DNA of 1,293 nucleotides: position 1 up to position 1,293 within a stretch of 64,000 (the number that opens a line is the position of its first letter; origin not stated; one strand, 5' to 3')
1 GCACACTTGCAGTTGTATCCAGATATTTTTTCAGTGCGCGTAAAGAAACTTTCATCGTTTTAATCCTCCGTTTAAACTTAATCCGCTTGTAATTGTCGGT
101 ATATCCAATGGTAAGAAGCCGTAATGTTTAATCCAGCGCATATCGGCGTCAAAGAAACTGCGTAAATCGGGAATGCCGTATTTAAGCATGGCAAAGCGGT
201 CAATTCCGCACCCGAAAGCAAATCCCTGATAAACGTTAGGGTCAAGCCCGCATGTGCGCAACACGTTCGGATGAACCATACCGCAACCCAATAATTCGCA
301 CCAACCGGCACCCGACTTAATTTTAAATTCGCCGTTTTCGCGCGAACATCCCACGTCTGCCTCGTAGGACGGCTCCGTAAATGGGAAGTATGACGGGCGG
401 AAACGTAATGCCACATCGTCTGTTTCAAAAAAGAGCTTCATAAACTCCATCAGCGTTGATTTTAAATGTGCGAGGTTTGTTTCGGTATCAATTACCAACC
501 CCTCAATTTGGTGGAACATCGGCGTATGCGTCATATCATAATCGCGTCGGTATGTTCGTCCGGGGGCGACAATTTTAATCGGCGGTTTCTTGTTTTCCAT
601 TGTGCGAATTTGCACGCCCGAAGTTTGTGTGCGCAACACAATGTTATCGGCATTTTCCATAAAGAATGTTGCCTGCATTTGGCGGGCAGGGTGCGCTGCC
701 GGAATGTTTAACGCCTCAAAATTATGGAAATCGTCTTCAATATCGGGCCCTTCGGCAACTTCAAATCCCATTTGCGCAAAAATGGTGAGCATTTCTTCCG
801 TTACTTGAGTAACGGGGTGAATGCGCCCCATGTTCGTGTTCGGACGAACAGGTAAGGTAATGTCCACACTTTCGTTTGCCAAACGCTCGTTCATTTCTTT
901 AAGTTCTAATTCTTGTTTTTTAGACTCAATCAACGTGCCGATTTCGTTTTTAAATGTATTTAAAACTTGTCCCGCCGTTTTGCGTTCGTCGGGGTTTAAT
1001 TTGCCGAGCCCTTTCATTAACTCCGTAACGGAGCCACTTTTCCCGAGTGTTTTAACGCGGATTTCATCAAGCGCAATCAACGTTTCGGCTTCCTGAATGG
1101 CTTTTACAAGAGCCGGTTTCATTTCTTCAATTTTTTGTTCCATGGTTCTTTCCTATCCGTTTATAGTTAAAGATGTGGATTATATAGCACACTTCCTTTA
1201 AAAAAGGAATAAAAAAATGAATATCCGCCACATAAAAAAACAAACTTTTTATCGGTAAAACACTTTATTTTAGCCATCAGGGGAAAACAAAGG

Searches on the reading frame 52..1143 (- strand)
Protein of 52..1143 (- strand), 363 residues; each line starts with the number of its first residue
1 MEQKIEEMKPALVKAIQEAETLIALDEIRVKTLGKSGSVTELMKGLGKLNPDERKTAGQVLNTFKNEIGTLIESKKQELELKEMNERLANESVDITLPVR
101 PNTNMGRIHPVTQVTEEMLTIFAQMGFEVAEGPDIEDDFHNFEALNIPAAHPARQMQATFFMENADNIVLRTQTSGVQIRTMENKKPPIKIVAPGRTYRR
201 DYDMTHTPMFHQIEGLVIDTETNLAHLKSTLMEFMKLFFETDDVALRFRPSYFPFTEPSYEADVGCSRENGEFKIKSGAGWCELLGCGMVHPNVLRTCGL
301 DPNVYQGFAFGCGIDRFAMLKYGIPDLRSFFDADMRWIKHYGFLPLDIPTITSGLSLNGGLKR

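Call 81: find_encoding_contigs(protein=window:52-1143:-, flank=10000, max_places=2)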
Protein window:52-1143:- (363 aa): 7 contigs read that carry it; 2 places shown.
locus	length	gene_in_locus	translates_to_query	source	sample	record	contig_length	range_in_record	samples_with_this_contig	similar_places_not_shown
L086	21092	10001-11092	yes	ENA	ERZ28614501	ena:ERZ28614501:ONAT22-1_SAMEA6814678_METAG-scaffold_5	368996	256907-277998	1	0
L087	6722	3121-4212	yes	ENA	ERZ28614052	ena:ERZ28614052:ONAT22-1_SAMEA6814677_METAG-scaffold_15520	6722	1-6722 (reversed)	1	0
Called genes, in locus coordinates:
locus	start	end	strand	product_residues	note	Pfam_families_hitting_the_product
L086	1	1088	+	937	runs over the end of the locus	-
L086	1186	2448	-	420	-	PF00275:EPSP_synthase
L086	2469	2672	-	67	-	-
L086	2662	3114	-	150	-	PF02580:Tyr_Deacylase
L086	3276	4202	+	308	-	PF13637:Ank_4 (faint), PF13857:Ank_5 (faint), PF00023:Ank (faint), PF13606:Ank_3 (faint), PF12796:Ank_2 (weak)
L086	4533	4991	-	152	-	PF04355:BamE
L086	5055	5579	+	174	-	PF02620:YceD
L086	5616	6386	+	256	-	-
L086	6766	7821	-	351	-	PF12796:Ank_2, PF12796:Ank_2, PF12796:Ank_2, PF13637:Ank_4 (weak), PF12796:Ank_2, PF13637:Ank_4 (weak), PF13857:Ank_5 (weak), PF12796:Ank_2, +3 more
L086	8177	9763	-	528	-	PF00009:GTP_EFTU, PF01926:MMR_HSR1 (weak), PF22042:EF-G_D2, PF03144:GTP_EFTU_D2, PF16658:RF3_C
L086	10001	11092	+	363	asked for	PF02912:Phe_tRNA-synt_N, PF01409:tRNA-synt_2d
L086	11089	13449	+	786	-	PF01588:tRNA_bind, PF03483:B3_4, PF03484:B5, PF17759:tRNA_synthFbeta, PF03147:FDX-ACB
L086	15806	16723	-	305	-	PF00889:EF_TS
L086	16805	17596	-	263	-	PF00318:Ribosomal_S2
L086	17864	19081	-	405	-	PF12704:MacB_PCD, PF02687:FtsX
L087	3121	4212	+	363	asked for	PF02912:Phe_tRNA-synt_N, PF01409:tRNA-synt_2d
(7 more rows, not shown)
